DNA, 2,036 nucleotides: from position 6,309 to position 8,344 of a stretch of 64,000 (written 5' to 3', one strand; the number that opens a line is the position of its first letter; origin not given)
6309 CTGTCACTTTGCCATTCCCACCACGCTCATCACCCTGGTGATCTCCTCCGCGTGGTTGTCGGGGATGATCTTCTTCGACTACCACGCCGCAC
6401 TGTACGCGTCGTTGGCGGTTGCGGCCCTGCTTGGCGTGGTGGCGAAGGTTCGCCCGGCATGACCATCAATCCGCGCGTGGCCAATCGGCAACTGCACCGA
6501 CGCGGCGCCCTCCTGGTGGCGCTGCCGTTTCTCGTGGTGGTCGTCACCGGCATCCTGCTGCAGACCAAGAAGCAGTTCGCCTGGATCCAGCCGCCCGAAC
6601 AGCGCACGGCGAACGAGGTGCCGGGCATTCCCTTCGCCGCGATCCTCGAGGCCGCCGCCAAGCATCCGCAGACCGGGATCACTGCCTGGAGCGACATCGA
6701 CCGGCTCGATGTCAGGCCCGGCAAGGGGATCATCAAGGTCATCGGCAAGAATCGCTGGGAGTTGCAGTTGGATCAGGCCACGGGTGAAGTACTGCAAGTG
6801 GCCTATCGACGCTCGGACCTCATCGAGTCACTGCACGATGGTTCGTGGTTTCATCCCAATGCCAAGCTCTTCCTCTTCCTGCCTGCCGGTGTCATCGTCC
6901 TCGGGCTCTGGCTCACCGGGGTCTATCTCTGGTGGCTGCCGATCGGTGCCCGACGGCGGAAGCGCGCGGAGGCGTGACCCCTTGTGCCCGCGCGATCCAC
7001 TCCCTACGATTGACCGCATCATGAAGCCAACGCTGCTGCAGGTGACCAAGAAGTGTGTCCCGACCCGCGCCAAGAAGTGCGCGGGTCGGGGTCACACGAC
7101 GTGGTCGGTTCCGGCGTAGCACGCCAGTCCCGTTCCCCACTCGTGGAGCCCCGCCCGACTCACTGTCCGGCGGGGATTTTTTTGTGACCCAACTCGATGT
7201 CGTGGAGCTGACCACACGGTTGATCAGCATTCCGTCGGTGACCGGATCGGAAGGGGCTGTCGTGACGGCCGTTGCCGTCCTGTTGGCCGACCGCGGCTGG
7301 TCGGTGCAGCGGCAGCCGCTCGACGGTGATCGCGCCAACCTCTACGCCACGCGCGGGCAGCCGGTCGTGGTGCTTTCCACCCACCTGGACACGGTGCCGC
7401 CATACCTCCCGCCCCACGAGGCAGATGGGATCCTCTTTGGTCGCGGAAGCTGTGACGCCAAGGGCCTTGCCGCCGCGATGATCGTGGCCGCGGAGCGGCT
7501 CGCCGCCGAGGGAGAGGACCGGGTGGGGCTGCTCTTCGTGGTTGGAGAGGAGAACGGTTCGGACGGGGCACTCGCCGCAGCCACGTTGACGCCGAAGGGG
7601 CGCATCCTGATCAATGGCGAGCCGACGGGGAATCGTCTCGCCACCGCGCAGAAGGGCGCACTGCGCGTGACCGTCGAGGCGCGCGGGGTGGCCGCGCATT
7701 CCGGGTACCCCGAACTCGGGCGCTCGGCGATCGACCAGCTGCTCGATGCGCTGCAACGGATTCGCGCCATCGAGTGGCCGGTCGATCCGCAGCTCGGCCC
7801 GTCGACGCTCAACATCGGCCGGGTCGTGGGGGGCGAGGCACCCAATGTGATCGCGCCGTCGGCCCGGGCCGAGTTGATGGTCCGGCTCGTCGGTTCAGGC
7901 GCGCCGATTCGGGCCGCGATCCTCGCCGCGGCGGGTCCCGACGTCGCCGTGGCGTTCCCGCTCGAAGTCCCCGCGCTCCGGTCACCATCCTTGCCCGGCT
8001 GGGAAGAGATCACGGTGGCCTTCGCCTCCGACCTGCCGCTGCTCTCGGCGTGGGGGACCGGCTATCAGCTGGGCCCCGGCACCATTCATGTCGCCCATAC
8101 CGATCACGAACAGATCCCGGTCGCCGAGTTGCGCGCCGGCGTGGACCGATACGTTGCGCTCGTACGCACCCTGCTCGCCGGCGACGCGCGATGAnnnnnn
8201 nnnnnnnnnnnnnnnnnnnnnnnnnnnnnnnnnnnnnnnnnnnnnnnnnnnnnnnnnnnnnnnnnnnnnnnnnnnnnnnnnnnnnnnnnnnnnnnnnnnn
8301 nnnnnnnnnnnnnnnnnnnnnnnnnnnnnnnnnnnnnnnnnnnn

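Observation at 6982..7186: Candidate lysine-codon leader-peptide transcription attenuator upstream of the dapE-like/lysC/dapB/dapA/dapD operon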

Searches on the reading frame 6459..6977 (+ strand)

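Call 9: search_protein_families(library=pfam, proteins=[window:6459-6977:+])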
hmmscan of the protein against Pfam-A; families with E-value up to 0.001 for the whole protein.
window:6459-6977:+ (172 aa): 1 family
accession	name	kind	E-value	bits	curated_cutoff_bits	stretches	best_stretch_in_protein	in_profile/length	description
PF03929.21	PepSY_TM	-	5.6e-12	46.5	28.8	1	11-163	2-161/295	PepSY-associated TM region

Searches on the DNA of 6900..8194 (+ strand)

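Call 4: search_rna_families(source=window, start=6900, end=7300, threshold=evalue, max_evalue=10, show_alignments=3)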
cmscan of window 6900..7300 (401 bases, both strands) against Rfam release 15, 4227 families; matches with E-value up to 10: 6.
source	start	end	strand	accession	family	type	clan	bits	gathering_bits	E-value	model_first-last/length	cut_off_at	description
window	7053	7098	-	RF03502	mir-1914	Gene; miRNA;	-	20.7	86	0.43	1-80/80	no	mir-1914 microRNA precursor family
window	7050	7182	+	RF02232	sX13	Gene; sRNA;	-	18.9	50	0.2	1-115/115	no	Xanthomonadaceae sRNA sX13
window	7046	7211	+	RF00260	HepC_CRE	Cis-reg;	-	15.7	140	0.065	1-176/176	no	Hepatitis C virus (HCV) cis-acting replication element (CRE)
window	7044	7106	+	RF03599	MIR1883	Gene; miRNA;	-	14.2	128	10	1-118/118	no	MIR1883 microRNA precursor family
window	7059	7091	+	RF01540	TB11Cs4H2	Gene; snRNA; snoRNA; HACA-box;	-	13.8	50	6.8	16-48/64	no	Trypanosomatid snoRNA TB11Cs4H2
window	7143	7210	-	RF02450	ncr1175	Gene; sRNA;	-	13.7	60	7.4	1-110/110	no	Bacillus sRNA ncr1175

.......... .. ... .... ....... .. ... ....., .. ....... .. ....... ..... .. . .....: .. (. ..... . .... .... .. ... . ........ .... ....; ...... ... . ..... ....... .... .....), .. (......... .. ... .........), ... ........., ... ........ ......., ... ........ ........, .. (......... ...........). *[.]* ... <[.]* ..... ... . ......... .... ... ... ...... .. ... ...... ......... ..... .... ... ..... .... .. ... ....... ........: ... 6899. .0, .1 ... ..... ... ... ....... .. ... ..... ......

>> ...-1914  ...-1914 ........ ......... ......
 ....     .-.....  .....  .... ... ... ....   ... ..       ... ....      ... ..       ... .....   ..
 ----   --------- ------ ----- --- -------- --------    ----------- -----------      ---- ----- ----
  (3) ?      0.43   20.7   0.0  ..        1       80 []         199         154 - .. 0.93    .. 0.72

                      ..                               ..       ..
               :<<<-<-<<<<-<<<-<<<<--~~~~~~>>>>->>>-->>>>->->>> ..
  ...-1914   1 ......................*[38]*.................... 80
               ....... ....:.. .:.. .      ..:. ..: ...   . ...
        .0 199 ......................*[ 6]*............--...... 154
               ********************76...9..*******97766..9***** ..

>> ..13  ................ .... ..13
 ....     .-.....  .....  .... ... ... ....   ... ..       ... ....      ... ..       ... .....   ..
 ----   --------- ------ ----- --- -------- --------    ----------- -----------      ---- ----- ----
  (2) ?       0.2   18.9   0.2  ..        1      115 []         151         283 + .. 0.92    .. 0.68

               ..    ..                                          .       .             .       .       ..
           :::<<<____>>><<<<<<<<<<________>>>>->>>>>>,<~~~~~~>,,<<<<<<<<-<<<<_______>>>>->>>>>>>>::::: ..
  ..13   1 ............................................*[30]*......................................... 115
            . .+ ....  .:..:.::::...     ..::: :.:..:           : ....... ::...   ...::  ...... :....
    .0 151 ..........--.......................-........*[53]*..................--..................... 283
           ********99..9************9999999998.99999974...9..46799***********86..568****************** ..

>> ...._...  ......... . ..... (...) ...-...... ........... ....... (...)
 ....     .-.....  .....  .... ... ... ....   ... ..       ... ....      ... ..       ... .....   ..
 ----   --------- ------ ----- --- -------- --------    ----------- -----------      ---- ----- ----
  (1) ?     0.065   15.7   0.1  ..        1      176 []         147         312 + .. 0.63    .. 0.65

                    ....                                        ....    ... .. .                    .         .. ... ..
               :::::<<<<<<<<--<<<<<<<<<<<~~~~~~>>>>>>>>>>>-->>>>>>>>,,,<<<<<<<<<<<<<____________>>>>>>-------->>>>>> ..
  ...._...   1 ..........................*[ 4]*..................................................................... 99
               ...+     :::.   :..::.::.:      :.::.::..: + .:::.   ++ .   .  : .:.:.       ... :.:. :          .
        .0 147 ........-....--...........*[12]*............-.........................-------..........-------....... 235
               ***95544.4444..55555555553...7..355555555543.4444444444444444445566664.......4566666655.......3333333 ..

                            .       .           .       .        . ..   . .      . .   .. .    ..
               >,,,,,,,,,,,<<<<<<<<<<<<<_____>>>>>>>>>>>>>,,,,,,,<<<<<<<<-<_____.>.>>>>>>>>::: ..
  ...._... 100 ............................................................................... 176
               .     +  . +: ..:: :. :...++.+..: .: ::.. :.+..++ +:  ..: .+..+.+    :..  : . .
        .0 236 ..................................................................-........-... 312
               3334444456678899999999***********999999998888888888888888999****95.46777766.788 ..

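Call 48: search_rna_families(sources=[L004, L006, L007, L008, L012, L019, L023, L028, L032, L037, L048, L055, L062, L070, L079], threshold=gathering)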
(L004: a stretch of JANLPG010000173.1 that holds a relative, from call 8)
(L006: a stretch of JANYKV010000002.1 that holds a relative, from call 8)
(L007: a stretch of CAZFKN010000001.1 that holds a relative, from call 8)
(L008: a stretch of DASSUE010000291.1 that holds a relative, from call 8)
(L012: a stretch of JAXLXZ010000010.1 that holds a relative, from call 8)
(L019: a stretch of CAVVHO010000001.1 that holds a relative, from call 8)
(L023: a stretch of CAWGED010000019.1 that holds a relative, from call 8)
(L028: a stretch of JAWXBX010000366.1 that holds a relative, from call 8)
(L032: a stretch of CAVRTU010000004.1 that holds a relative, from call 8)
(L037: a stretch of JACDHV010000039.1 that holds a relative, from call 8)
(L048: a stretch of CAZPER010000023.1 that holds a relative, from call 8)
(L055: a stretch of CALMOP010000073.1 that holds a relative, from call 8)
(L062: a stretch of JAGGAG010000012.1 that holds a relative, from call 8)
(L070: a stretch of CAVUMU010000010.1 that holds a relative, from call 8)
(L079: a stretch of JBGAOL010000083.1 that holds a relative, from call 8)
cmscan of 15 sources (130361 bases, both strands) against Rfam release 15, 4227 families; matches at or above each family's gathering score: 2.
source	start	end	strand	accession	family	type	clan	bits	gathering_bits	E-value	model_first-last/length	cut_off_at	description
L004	3612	3698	-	RF00005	tRNA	Gene; tRNA;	CL00001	61.8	29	1.1e-10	1-71/71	no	tRNA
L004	1833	1923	-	RF00005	tRNA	Gene; tRNA;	CL00001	60.1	29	3.3e-10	1-71/71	no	tRNA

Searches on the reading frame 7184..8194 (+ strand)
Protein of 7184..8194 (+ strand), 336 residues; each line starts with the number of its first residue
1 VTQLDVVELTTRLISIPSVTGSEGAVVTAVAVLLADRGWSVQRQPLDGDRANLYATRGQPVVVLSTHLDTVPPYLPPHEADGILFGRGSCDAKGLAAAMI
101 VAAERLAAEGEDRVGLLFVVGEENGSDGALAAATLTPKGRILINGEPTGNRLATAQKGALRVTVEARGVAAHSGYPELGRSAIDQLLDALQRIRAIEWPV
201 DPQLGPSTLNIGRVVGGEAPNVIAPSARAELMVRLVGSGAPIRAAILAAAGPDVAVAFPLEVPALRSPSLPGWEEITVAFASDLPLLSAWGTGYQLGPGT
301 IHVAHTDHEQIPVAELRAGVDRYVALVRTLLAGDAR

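Call 8: find_related_loci(query=window:7184-8194:+, collection=genome_contigs, flank=4000)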
Query window:7184-8194:+ (336 aa) in genome_contigs; peptide patterns used: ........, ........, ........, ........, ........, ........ (x = any residue, [..] = any of these).
246 stretches matched a pattern; 112 encode a relative of the query (tblastn E <= 1e-3); the best 80 are kept; 80 distinct loci.
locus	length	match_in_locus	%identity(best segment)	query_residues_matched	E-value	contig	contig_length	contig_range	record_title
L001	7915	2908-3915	85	1-336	1e-179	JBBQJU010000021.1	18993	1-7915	MAG: Gemmatimonadales bacterium isolate Co_metawrap_671 Cmw_671_k141_27386149_length_18993_cov_8.0000, whole genome shot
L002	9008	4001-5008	88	1-336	2e-179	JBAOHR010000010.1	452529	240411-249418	MAG: Gemmatimonadales bacterium isolate AS_Ams2_Bin22 np1-np2_contig_805, whole genome shotgun sequence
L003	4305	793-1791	71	4-336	1e-155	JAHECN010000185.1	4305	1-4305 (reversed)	MAG: Gemmatimonadetes bacterium isolate Ww170 NODE_69763_length_4305_cov_3.437859, whole genome shotgun sequence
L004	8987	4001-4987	67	5-333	8e-138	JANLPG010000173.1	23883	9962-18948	MAG: Gemmatimonadota bacterium isolate OTE_38_metabat_403 OTE_38_k141_1719842, whole genome shotgun sequence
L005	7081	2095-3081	67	5-333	1e-130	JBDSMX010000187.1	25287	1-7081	MAG: Gemmatimonadales bacterium isolate cluster1_bin.402 k127_6707031, whole genome shotgun sequence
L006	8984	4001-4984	61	4-331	5e-120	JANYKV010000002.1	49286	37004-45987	MAG: Gemmatimonadetes bacterium isolate GL140_5_metabinner_5 GL140_5_k141_1816291, whole genome shotgun sequence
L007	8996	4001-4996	59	4-335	1e-116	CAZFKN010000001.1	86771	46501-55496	MAG TPA_asm: uncultured Gemmatimonadaceae bacterium isolate binchicken_co185_55 genome assembly, contig: NODE_359_length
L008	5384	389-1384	58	4-335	1e-115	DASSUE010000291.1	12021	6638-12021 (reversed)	MAG TPA_asm: Gemmatimonadales bacterium isolate SMAG_U559 k141_567083, whole genome shotgun sequence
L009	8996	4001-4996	59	4-335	3e-115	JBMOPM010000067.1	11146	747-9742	MAG: Gemmatimonadota bacterium isolate Betzabe_MAG128 MAG128_67, whole genome shotgun sequence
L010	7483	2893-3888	59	4-335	6e-115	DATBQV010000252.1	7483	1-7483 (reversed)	MAG TPA_asm: Gemmatimonadales bacterium isolate SMAG_U4112 k141_865911, whole genome shotgun sequence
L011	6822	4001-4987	61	4-331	1e-114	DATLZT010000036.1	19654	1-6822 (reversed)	MAG TPA_asm: Gemmatimonadales bacterium isolate SMAG_U13306 k141_441525, whole genome shotgun sequence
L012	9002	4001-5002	59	1-332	3e-114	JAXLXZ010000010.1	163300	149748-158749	MAG: Gemmatimonadales bacterium isolate STL-GEM5 C2.198.fa-10, whole genome shotgun sequence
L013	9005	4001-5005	59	1-332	2e-114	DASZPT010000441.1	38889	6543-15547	MAG TPA_asm: Gemmatimonadales bacterium isolate SMAG_U5978 k141_469710, whole genome shotgun sequence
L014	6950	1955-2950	58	4-335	3e-113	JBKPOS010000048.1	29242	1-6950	MAG: Gemmatimonadota bacterium isolate GS_HAYS_MAG_00008 GS_HAYS_000001492617, whole genome shotgun sequence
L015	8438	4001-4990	57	4-331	8e-113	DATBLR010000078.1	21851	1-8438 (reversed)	MAG TPA_asm: Gemmatimonadales bacterium isolate SMAG_U3977 k141_280525, whole genome shotgun sequence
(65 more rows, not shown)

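Call 9: search_protein_families(library=pfam, proteins=[window:7184-8194:+])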
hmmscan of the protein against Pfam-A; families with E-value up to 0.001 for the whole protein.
window:7184-8194:+ (336 aa): 3 families
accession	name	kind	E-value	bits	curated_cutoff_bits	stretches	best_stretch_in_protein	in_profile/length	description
PF01546.33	Peptidase_M20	-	5e-20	72.7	24.6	1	64-328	2-205/206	Peptidase family M20/M25/M40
PF07687.19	M20_dimer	-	1.2e-18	67.4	21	1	154-237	1-84/107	Peptidase dimerisation domain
PF04389.22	Peptidase_M28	-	2.6e-05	24.5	21.3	1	59-138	12-85/193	Peptidase family M28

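Call 61: search_protein_families(library=ncbifam, proteins=[window:7184-8194:+], max_evalue=0.00001)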
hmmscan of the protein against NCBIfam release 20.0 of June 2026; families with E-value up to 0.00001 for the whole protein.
window:7184-8194:+ (336 aa): 31 families (the best 25 are shown)
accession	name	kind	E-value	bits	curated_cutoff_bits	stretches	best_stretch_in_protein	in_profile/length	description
TIGR01892.1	AcOrn-deacetyl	equivalog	2.4e-35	122.2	297.7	1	10-236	3-253/365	acetylornithine deacetylase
TIGR01910.1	DapE-ArgE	subfamily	6.7e-35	121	217.6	1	7-235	1-259/373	ArgE/DapE family deacylase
NF006365.0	PRK08588.1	subfamily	8.6e-33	114.2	289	1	5-236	8-259/383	succinyl-diaminopimelate desuccinylase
TIGR01900.1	dapE-gram_pos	equivalog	6.3e-32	110.8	304.2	1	4-234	3-243/351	succinyl-diaminopimelate desuccinylase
NF003367.0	PRK04443.1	equivalog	7.6e-31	107.7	363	1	3-195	6-191/349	[LysW]-lysine hydrolase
NF005710.0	PRK07522.1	subfamily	9.9e-30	104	412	1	3-238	7-269/391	acetylornithine deacetylase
NF006404.0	PRK08652.1-2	equivalog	1.7e-29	102.8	348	1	6-196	3-188/332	acetylornithine deacetylase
TIGR01902.1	dapE-lys-deAc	subfamily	6.7e-28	97.9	163.1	1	9-203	2-198/340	N-acetyl-ornithine/N-acetyl-lysine deacetylase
NF009557.0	PRK13009.1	equivalog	4.1e-27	95.3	284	1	4-234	3-258/377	succinyl-diaminopimelate desuccinylase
NF006402.0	PRK08651.1-5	equivalog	7.7e-27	94.2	369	1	55-228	55-238/369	succinyl-diaminopimelate desuccinylase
NF009555.0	PRK13004.1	equivalog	1.2e-25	90.3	321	1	3-216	14-242/399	YgeY family selenium metabolism-linked hydrolase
NF003474.0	PRK05111.1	equivalog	2.3e-25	89.3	460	1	9-235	11-265/383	acetylornithine deacetylase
NF001747.0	PRK00466.1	equivalog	4.1e-23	81.7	288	1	57-230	58-225/346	N-acetyl-lysine deacetylase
NF006439.0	PRK08737.1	equivalog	1.2e-22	80.5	345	1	51-271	55-282/364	acetylornithine deacetylase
NF006399.0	PRK08651.1-2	equivalog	1.6e-22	80.1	381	1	3-196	3-216/405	succinyl-diaminopimelate desuccinylase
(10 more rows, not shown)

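Call 64: find_related_loci(query=L007:3995-5002:+, collection=genome_contigs, flank=1500)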
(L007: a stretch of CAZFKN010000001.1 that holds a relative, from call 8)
Query L007:3995-5002:+ (335 aa) in genome_contigs; peptide patterns used: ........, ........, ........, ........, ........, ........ (x = any residue, [..] = any of these).
600 stretches matched a pattern (row limit reached: there are more); 578 encode a relative of the query (tblastn E <= 1e-3); the best 80 are kept; 80 distinct loci.
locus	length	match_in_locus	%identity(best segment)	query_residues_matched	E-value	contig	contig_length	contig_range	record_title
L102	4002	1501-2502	93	1-334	0e+0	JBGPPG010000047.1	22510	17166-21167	MAG: Gemmatimonadota bacterium isolate OBJ2_061818_050_2 k141_3676069_length_22510_cov_41.0384, whole genome shotgun seq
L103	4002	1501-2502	84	1-334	0e+0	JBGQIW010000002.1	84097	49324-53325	MAG: Gemmatimonadota bacterium isolate OBJ2_061818_070_38 k141_180272_length_84097_cov_17.1620, whole genome shotgun seq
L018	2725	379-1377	83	1-333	0e+0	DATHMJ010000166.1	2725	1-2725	MAG TPA_asm: Gemmatimonadales bacterium isolate SMAG_U12629 k141_4106672, whole genome shotgun sequence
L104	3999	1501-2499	73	2-333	2e-153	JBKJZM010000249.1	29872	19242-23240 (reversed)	MAG: Gemmatimonadales bacterium isolate swi_bin.243 S1Ck127_5509765_flag_0_multi_9.9467_len_29872, whole genome shotgun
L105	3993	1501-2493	72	2-331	4e-153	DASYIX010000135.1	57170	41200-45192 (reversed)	MAG TPA_asm: Gemmatimonadales bacterium isolate SMAG_U4280 k141_2262959, whole genome shotgun sequence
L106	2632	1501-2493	71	2-331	3e-156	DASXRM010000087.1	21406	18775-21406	MAG TPA_asm: Gemmatimonadales bacterium isolate SMAG_U4640 k141_2396349, whole genome shotgun sequence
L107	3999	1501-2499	72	2-333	3e-151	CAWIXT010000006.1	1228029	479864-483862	MAG: uncultured Gemmatimonadales bacterium isolate MFD05747.bin.2.224 genome assembly, contig: contig_3729, whole genome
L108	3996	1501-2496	70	2-332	8e-150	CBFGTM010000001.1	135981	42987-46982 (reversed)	MAG TPA_asm: uncultured Gemmatimonadales bacterium isolate SRR28857639_binner13_Refined_3 genome assembly, contig: ERZ27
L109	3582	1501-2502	67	2-334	3e-150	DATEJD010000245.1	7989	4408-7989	MAG TPA_asm: Gemmatimonadales bacterium isolate SMAG_U8855 k141_349115, whole genome shotgun sequence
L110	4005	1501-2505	68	2-334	6e-148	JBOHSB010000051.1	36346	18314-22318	MAG: Gemmatimonadales bacterium isolate TC-S_metawrap_bin.265 k127_278110, whole genome shotgun sequence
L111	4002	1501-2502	69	2-334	4e-147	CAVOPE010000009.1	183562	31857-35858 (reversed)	MAG: uncultured Gemmatimonadales bacterium isolate MFD00392.bin.1.345 genome assembly, contig: contig_62512, whole genom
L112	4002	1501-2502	68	2-334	2e-146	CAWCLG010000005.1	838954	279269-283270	MAG: uncultured Gemmatimonadales bacterium isolate MFD03602.bin.2.71 genome assembly, contig: contig_4257, whole genome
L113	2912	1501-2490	71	2-330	9e-149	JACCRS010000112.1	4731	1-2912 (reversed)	MAG: Gemmatimonadales bacterium isolate MGR_bin28 SD2897-2912_k127_1114278, whole genome shotgun sequence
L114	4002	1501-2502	67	2-334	3e-145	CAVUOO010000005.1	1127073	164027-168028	MAG: uncultured Gemmatimonadales bacterium isolate MFD06085.bin.3.113 genome assembly, contig: contig_5610, whole genome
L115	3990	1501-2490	70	2-330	9e-146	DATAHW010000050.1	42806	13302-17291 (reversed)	MAG TPA_asm: Gemmatimonadales bacterium isolate SMAG_U6867 k141_2808162, whole genome shotgun sequence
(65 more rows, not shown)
